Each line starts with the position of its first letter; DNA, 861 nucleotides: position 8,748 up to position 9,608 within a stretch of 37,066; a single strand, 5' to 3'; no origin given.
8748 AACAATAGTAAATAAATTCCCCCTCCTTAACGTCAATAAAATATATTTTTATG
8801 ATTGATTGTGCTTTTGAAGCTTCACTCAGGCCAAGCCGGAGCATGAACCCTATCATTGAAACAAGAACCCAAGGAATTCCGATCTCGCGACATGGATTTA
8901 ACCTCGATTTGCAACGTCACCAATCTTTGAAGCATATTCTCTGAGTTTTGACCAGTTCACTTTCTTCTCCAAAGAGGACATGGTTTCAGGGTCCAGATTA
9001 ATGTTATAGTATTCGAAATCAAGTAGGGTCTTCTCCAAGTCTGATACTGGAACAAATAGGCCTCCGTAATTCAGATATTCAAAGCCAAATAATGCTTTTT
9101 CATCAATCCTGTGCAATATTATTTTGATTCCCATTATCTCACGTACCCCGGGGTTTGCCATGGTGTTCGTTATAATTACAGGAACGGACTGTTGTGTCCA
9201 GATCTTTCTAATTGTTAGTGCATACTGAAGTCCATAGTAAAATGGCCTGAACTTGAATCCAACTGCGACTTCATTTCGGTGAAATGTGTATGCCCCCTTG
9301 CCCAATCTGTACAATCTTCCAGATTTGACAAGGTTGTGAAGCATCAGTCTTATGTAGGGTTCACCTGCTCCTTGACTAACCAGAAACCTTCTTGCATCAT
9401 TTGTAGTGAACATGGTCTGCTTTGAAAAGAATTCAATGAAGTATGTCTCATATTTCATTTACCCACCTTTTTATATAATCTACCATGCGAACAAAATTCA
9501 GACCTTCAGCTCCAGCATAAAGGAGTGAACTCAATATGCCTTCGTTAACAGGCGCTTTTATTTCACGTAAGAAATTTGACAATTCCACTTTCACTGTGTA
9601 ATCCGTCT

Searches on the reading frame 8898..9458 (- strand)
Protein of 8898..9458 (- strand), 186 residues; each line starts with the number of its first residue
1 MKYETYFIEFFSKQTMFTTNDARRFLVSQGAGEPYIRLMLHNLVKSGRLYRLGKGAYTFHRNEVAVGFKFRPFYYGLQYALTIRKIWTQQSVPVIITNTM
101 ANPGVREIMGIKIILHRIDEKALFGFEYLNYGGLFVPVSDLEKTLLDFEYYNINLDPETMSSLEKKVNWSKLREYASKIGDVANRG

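Call 4: search_protein_families(library=pfam, proteins=[window:8898-9458:-], max_evalue=1)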
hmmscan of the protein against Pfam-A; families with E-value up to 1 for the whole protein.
window:8898-9458:- (186 aa): 2 families
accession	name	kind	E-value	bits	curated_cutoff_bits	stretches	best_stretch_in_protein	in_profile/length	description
PF13338.12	AbiEi_4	-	2.4e-06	28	25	1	9-59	5-48/49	Transcriptional regulator, AbiEi antitoxin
PF00462.30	Glutaredoxin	-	0.1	13.2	22.9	1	142-171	20-49/60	Glutaredoxin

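Call 5: search_protein_families(library=padloc, proteins=[window:8898-9458:-], max_evalue=1)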
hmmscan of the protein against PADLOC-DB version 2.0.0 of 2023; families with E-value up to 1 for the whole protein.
window:8898-9458:- (186 aa): 17 families
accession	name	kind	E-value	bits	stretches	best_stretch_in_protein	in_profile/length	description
PDLC02267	AbiEi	-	2e-15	54.9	1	9-181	11-187/252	AbiEi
PDLC02241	AbiEi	-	6.3e-10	37.2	1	11-158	10-153/199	AbiEi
PDLC02273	AbiEi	-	4.1e-09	34.8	1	71-178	83-192/205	AbiEi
PDLC02225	AbiEi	-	2.6e-07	28.5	1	4-178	7-180/198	AbiEi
PDLC02255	AbiEi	-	8.5e-06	23.5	1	8-178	7-174/186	AbiEi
PDLC02272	AbiEi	-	1.2e-05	23.3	1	31-179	27-182/200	AbiEi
PDLC02271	AbiEi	-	2.7e-05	21.5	1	94-148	111-165/263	AbiEi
PDLC02270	AbiEi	-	5.3e-05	20.4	1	9-58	5-53/265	AbiEi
PDLC02275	AbiEi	-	8.2e-05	20.7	2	21-63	9-51/184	AbiEi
PDLC02265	AbiEi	-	9.1e-05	20.3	1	37-159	29-158/198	AbiEi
PDLC02235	AbiEi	-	0.00015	19.4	1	4-62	5-65/240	AbiEi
PDLC02276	AbiEi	-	0.0012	16.4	1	72-147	81-155/270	AbiEi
PDLC02283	AbiEi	-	0.0032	15.2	1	37-148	32-150/201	AbiEi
PDLC02226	AbiEi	-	0.0055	14.6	1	31-60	29-58/202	AbiEi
PDLC02254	AbiEi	-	0.0078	13.9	1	10-70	11-63/197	AbiEi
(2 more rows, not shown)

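Call 6: search_protein_families(library=ncbifam, proteins=[window:8898-9458:-], max_evalue=1)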
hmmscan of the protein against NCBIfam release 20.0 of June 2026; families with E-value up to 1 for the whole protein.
window:8898-9458:- (186 aa): 1 family
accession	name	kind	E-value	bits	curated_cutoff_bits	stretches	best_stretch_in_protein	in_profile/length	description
NF047376.1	TAA_AbiEi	equivalog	0.05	13.3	150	1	14-62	18-64/172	type IV toxin-antitoxin system AbiEi family antitoxin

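Call 11: find_homologous_proteins(query=window:8898-9458:-)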
Query window:8898-9458:- (186 aa): 71 proteins with E <= 0.001 among 127 candidates.
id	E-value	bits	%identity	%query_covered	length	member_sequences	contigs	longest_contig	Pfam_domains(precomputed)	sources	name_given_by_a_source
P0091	1.7e-120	417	100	100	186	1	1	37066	PF13338.13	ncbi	-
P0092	4.9e-98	344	81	99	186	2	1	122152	PF13338.13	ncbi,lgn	-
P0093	7.7e-93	327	79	97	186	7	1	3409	-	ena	-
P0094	1.0e-87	311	76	96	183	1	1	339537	PF13338.13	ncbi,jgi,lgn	-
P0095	1.1e-84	301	75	96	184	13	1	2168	-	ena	-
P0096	2.2e-84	300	73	96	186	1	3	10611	-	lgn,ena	-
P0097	3.8e-84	299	74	96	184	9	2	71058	PF13338.13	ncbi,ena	-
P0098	1.7e-82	294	72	96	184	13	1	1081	-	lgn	-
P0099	3.7e-82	292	72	96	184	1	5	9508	-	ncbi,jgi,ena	jgi:predicted transcriptional regulator of viral defense system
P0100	5.4e-82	292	72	96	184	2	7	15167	-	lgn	-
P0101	1.3e-81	291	69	96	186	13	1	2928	-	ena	-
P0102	2.2e-81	290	72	96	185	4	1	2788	-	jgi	-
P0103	7.9e-81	288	72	96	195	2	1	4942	PF13338.13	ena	-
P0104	9.1e-81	288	69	96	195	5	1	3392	PF13338.13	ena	-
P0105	9.8e-81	288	71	96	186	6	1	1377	PF13338.13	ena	-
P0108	7.1e-80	285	66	99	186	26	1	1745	PF13338.13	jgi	-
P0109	9.9e-80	285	69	96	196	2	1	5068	PF13338.13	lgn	-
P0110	3.2e-78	280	68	96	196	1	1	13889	PF13338.13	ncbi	-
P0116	5.2e-76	272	66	96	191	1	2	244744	PF13338.13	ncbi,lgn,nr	ncbi:MAG: type IV toxin-antitoxin system AbiEi family antitoxin domain-containing protein [Thermopla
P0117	5.6e-76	272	66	95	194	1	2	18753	PF13338.13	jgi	jgi:predicted transcriptional regulator of viral defense system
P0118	3.1e-72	260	64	95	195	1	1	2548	PF13338.13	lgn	-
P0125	2.3e-60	221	56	97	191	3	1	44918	PF13338.13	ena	-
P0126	2.8e-60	221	56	97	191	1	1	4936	PF13338.13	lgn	-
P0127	2.2e-59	218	56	97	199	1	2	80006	PF13338.13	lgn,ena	-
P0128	1.9e-58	215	55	93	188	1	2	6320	PF13338.13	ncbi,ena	-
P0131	2.3e-58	215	55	97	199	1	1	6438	PF13338.13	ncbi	-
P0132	6.8e-58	213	56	97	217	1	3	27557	PF13338.13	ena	-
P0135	1.2e-56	209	53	97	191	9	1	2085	PF13338.13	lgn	-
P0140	7.6e-55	203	53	99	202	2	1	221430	PF13338.13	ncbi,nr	ncbi:MAG: hypothetical protein KGI04_01935 [Candidatus Micrarchaeota archaeon]|nr:hypothetical prote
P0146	1.2e-38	151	45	90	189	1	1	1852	PF13338.13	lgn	-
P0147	1.9e-38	150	44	83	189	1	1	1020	PF13338.13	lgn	-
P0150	3.3e-36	143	42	90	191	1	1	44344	PF13338.13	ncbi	ncbi:MAG: type IV toxin-antitoxin system AbiEi family antitoxin domain-containing protein [Candidatu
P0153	5.4e-34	136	42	89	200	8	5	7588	PF13338.13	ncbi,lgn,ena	-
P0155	3.8e-33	133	41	94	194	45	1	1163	PF13338.13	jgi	jgi:predicted transcriptional regulator of viral defense system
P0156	1.3e-32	131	38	94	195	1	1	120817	PF13338.13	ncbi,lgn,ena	-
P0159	1.0e-29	122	37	91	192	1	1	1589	PF13338.13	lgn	-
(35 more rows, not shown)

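Call 13: search_solved_structures(query=window:8898-9458:-, max_evalue=10, show_alignments=3)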
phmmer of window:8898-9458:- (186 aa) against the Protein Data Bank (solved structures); distinct sequences matched with E-value up to 10: 3.
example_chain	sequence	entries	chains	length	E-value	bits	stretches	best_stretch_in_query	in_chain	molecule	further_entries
2z69_A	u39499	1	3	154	0.23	14.4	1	25-78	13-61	DNR protein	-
3dkw_A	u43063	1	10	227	0.44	13.5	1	25-77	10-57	DNR protein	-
7sq4_A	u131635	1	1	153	1.4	11.9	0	144-179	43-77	Designed trefoil knot protein, variant 2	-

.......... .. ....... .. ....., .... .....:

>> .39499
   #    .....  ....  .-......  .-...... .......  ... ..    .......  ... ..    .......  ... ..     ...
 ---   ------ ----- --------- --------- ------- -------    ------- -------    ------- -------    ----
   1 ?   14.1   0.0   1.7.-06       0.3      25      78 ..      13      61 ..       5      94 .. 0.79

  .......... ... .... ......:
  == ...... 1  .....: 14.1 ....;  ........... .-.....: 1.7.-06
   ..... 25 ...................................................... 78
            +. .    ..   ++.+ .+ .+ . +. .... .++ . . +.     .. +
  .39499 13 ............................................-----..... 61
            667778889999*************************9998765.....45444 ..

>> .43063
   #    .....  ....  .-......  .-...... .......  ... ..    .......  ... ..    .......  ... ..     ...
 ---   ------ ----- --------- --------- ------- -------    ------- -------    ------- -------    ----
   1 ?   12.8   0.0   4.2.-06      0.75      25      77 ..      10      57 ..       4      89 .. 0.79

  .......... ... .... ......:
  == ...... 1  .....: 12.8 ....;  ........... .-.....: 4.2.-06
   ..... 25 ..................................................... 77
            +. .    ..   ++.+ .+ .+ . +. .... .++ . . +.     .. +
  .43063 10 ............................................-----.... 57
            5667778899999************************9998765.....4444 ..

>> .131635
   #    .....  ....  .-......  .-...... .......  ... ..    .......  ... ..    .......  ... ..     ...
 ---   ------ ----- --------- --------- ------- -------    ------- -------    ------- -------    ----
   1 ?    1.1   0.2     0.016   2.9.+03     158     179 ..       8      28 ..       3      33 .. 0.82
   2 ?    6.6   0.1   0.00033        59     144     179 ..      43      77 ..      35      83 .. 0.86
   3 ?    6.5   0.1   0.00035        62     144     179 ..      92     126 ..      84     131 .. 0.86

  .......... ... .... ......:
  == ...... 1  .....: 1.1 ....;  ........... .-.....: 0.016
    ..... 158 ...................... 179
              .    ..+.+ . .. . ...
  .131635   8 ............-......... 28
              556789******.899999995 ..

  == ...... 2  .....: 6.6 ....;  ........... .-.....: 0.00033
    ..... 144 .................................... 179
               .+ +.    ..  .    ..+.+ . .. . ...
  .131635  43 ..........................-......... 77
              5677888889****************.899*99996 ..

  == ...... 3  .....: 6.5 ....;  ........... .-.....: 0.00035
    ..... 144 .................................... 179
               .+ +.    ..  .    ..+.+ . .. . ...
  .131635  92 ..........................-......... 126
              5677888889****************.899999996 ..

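Call 41: predict_structure(alignment_id=A2)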
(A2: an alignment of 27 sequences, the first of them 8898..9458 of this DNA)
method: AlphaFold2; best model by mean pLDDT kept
length: 186 residues; sequences in the alignment: 27
mean_pLDDT: 92.6   pTM: 0.84
mean pLDDT of the five models: 92.6, 91.6, 90.9, 90.8, 90.8
residues with pLDDT >= 90: 152; 70-90: 28; 50-70: 5; < 50: 1
segments of 3 or more residues with pLDDT < 50: none
pLDDT, mean of each block of 10 residues (from residue 1): 95 95 97 97 96 93 92 96 88 95 93 95 95 95 95 90 92 91 57
secondary structure, 60 per line:
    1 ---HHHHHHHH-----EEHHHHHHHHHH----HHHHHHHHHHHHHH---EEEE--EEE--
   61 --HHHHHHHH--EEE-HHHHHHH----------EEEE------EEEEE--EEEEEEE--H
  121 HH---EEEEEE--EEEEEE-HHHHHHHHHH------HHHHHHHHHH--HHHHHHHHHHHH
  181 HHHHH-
elements in order: H4-11 H19-28 H33-46 E50-53 E56-58 H63-70 E73-75 H77-83 E94-97 E104-108 E111-117 E126-131 E134-139 H141-150 H157-166 H169-185

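Call 46: fold_search(model_id=the predicted structure, library=pdb)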
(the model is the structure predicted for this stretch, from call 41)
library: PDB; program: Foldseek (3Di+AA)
matches with E <= 10: 294; with E <= 0.001: 2
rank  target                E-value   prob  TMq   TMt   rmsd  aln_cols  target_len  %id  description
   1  6y8q_A                1.7e-06  1.00  0.60  0.57   5.0       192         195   19  AbiEi antitoxin from Streptococcus agalactiae (released 2020-12-16)
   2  6y8q_D                1.8e-05  1.00  0.57  0.57   5.0       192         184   19  AbiEi antitoxin from Streptococcus agalactiae (released 2020-12-16)
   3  1zel_A                1.1e-02  1.00  0.63  0.43   5.1       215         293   13  Crystal structure of RV2827C protein from Mycobacterium tuberculosis (released 2006-05-02)
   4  2ewr                  1.3e-02  0.98  0.38  0.44   6.3       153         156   12  Crystal structure of a putative nucleotidyltransferase (tm1012) from Thermotoga maritima at 1.60 A resolution (released 2005-12-06)
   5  2fcl                  4.0e-02  0.77  0.34  0.40  13.2       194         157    9  Crystal structure of a putative nucleotidyltransferase (tm1012) from Thermotoga maritima at 1.35 A resolution (released 2006-03-14)
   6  4hx0                  6.6e-02  0.77  0.34  0.38   9.5       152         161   12  Crystal structure of a putative nucleotidyltransferase (TM1012) from Thermotoga maritima at 1.87 A resolution (released 2013-09-11)
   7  4wse_B                5.3e-01  0.12  0.29  0.13  15.4       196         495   11  Crystal structure of the Mimivirus polyadenylate synthase (released 2015-04-01)
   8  5uvd                  6.0e-01  0.16  0.29  0.26   9.5       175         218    7  Crystal structure of an antigenic nucleotidyltransferase-like protein from Paracoccidioides brasiliensis (released 2018-01-31)
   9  5n35                  7.8e-01  0.91  0.29  0.78   1.8        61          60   21  Gadolinium phased PBP2 (SSO6202) at 2.2 Ang (released 2017-05-17)
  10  4p37_A                8.8e-01  0.13  0.29  0.12  15.1       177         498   11  Crystal structure of the Megavirus polyadenylate synthase (released 2015-04-01)
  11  4wse_A                1.1e+00  0.10  0.26  0.12  10.3       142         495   14  Crystal structure of the Mimivirus polyadenylate synthase (released 2015-04-01)
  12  4fo1_A                1.1e+00  0.33  0.34  0.39   5.6       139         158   11  Crystal structure of lincosamide antibiotic adenylyltransferase LnuA, apo (released 2012-07-04)
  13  4p37_B                1.1e+00  0.12  0.30  0.13  16.0       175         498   11  Crystal structure of the Megavirus polyadenylate synthase (released 2015-04-01)
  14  1sd4_A                1.2e+00  0.16  0.26  0.38  13.4       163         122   10  Crystal Structure of a SeMet derivative of BlaI at 2.0 A (released 2004-08-10)
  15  8rxf                  1.3e+00  0.16  0.21  0.12  10.6        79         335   13  Crystal structure of S-SAD phased alpha-keto C-methyl transferase SgvM bound to ketoleucine (released 2024-07-03)
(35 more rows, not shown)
